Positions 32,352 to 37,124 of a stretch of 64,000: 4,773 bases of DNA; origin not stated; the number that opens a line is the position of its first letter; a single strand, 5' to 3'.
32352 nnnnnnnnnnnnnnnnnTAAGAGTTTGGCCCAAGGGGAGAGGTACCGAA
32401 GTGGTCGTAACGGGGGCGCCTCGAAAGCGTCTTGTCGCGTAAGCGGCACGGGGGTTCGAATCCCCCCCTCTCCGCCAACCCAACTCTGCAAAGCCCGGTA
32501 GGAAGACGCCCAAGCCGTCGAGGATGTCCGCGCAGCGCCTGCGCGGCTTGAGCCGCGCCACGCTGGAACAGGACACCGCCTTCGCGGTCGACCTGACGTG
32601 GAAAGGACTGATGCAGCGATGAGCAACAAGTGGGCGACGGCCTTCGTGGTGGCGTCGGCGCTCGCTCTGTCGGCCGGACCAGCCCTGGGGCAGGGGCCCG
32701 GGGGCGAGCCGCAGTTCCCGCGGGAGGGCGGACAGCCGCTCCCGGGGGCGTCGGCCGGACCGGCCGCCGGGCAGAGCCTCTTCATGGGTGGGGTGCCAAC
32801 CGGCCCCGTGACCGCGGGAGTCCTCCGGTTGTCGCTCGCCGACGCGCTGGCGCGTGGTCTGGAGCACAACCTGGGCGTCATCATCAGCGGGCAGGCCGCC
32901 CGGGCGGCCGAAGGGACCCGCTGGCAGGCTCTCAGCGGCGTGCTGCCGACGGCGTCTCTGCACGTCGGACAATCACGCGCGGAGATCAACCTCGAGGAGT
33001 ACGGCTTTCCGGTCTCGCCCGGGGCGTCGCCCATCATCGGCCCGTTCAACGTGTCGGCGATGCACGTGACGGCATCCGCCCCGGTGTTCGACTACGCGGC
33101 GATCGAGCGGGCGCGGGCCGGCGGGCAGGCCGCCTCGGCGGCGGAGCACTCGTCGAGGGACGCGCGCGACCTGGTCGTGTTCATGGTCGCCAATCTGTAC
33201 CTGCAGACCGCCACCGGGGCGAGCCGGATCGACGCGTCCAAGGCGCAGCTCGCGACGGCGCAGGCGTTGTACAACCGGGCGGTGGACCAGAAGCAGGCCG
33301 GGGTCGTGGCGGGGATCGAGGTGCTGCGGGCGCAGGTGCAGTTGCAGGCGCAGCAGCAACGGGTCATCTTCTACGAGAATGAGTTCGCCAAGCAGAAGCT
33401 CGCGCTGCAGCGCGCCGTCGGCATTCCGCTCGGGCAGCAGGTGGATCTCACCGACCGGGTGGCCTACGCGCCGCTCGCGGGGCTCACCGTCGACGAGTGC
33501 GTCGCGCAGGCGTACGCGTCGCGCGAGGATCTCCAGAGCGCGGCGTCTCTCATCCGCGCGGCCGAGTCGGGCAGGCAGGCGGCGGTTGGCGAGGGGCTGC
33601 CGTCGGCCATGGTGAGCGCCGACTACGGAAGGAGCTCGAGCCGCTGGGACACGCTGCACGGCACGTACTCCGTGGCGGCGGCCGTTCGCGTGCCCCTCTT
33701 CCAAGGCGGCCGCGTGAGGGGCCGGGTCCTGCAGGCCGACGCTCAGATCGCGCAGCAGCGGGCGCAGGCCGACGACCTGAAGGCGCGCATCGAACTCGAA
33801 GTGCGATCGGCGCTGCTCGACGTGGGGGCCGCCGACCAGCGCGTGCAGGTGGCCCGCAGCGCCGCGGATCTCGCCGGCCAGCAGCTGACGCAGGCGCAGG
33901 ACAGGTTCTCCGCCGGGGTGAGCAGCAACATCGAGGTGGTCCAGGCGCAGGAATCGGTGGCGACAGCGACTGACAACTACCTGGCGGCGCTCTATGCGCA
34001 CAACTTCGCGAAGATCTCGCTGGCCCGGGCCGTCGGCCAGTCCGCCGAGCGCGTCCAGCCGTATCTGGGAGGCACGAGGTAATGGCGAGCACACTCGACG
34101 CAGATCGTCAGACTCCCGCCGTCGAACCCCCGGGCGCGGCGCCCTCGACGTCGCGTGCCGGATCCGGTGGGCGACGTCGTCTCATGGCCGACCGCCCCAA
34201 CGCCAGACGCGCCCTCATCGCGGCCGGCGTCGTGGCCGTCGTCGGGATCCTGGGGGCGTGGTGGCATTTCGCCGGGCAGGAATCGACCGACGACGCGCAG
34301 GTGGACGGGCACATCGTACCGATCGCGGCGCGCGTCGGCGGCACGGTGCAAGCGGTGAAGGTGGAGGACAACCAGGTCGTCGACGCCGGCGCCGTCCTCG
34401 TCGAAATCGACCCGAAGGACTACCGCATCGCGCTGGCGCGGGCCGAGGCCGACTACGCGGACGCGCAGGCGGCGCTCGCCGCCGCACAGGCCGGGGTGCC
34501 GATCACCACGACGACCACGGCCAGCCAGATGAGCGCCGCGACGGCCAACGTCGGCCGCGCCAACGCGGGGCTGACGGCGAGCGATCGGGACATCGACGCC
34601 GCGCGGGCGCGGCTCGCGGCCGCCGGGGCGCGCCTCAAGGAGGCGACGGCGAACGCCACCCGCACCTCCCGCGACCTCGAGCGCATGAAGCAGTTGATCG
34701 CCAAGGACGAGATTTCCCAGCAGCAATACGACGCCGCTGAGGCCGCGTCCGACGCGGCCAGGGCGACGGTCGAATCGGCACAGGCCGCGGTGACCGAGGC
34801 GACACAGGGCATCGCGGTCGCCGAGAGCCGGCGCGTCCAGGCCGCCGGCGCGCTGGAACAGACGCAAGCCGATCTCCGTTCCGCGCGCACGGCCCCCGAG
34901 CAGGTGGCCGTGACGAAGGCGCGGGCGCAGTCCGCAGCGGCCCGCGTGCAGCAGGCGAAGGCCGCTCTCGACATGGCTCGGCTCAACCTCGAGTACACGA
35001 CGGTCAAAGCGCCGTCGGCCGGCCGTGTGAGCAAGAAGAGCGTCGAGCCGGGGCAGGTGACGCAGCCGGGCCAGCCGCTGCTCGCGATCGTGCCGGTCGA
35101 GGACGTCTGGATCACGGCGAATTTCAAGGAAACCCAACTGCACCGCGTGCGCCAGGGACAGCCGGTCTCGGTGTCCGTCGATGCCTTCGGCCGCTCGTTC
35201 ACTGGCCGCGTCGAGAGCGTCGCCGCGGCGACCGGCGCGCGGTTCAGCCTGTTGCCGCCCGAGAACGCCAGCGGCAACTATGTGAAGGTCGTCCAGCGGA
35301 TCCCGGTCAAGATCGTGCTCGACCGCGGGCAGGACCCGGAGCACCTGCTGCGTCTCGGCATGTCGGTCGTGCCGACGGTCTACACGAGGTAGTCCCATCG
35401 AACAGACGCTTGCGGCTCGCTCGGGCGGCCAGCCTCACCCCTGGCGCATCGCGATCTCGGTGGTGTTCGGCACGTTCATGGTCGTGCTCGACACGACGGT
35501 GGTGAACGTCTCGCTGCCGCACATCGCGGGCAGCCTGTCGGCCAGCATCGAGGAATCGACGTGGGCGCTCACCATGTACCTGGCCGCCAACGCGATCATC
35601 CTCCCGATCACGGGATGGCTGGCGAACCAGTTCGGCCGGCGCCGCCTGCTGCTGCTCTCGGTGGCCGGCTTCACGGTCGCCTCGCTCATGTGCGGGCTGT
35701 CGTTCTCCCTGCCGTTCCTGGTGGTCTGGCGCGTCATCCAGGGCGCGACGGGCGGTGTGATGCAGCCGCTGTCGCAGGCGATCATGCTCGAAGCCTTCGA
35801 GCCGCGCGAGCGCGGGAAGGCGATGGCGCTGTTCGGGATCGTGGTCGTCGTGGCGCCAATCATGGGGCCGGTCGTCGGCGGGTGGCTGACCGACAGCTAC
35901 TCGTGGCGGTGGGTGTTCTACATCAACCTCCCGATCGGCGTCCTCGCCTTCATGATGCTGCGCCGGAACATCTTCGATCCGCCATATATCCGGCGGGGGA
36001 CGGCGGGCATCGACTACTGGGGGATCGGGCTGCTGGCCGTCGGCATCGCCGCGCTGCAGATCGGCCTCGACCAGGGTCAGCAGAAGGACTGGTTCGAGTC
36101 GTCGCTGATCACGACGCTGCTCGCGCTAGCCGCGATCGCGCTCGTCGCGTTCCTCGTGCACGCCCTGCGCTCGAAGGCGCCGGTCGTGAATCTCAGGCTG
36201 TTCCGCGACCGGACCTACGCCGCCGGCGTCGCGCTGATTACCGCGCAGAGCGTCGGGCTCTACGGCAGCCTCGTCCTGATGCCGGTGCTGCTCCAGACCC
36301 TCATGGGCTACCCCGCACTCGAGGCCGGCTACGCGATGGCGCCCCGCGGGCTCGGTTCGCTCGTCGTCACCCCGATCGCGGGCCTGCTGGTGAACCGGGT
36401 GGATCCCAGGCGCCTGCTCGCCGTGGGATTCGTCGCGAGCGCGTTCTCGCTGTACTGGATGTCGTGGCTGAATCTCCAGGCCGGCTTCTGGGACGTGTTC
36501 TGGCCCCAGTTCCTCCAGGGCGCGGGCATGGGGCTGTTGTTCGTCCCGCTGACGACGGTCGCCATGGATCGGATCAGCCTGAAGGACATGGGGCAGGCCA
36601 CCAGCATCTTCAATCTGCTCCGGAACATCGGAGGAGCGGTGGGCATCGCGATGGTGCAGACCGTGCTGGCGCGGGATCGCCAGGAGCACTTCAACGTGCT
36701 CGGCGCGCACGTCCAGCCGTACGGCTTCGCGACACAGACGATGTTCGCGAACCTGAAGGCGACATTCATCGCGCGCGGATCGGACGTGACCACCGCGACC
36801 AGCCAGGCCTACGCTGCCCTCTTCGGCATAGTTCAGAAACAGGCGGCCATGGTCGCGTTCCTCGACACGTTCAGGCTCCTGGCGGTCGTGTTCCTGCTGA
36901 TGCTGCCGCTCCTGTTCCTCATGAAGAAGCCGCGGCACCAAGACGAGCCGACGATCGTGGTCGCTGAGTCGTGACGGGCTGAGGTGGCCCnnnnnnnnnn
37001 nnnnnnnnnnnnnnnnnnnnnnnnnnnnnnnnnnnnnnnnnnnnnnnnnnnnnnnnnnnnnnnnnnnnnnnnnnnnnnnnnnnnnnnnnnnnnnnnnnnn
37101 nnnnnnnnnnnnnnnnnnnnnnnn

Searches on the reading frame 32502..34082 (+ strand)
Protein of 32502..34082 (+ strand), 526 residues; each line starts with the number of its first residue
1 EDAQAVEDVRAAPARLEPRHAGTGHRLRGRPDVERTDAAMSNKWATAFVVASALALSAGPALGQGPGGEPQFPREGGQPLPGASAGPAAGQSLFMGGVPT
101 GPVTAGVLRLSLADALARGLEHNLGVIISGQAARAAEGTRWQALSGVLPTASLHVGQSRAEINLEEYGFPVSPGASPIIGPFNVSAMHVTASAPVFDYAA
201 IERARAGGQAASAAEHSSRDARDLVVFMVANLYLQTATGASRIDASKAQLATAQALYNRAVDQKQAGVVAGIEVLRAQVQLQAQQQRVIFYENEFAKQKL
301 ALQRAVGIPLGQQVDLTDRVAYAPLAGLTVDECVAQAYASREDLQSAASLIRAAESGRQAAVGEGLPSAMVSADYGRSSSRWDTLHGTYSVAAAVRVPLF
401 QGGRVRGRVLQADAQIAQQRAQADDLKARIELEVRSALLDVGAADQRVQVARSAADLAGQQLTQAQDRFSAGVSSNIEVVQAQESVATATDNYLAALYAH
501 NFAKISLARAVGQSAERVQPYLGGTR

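Call 48: search_protein_families(library=pfam, proteins=[window:32502-34082:+], max_evalue=0.001)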
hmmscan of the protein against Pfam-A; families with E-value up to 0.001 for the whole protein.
window:32502-34082:+ (526 aa): 1 family
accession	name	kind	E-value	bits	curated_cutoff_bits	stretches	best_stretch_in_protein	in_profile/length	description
PF02321.23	OEP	-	1.3e-44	152.7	22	2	331-512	2-187/187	Outer membrane efflux protein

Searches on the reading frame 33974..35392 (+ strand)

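Call 48: search_protein_families(library=pfam, proteins=[window:33974-35392:+], max_evalue=0.001)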
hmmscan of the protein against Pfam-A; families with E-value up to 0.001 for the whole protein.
window:33974-35392:+ (472 aa): 5 families
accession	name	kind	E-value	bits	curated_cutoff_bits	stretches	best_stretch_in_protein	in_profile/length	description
PF16576.10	HlyD_D23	-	1.4e-20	74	30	1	294-417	56-185/214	Barrel-sandwich domain of CusB or HlyD membrane-fusion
PF13437.12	HlyD_3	-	4.9e-20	72.7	22.2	2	343-422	1-82/106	HlyD family secretion protein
PF00529.27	CusB_dom_1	-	4.3e-08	33.7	26.5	1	100-466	12-84/89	Cation efflux system protein CusB domain 1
PF13533.13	Biotin_lipoyl_2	-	2.5e-07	30.8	29.8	1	115-146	1-32/32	Biotin-lipoyl like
PF00364.28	Biotin_lipoyl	-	4e-06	27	22.1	0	115-145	43-73/73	Biotin-requiring enzyme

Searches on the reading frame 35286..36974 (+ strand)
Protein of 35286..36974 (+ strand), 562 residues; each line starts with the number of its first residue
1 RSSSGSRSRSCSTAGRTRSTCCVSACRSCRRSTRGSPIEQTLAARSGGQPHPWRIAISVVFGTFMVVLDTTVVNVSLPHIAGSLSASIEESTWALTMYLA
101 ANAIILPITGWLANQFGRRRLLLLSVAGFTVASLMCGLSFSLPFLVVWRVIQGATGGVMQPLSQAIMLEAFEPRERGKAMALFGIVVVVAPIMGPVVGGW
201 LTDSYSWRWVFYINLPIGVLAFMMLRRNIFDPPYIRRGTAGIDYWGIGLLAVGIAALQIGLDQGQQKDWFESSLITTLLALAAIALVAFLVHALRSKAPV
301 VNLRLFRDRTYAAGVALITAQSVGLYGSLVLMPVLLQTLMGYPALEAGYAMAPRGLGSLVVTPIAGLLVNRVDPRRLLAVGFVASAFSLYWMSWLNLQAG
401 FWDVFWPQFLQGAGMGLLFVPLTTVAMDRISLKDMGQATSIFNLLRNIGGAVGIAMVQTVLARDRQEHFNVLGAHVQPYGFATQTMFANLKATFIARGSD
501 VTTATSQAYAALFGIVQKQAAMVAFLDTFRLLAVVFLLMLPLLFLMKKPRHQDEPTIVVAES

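Call 34: search_protein_families(library=pfam, proteins=[window:35286-36974:+], max_evalue=0.001)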
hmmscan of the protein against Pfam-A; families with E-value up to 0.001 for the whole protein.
window:35286-36974:+ (562 aa): 3 families
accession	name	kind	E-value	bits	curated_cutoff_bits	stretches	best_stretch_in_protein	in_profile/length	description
PF07690.21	MFS_1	-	1.3e-59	202.3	33.4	1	60-453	2-346/347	Major Facilitator Superfamily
PF00083.30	Sugar_tr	-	7.4e-09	35.4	22.3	1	57-224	3-187/452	Sugar (and other) transporter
PF06609.19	TRI12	-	1.6e-07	30.6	23.2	1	67-331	59-331/599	Fungal trichothecene efflux pump (TRI12)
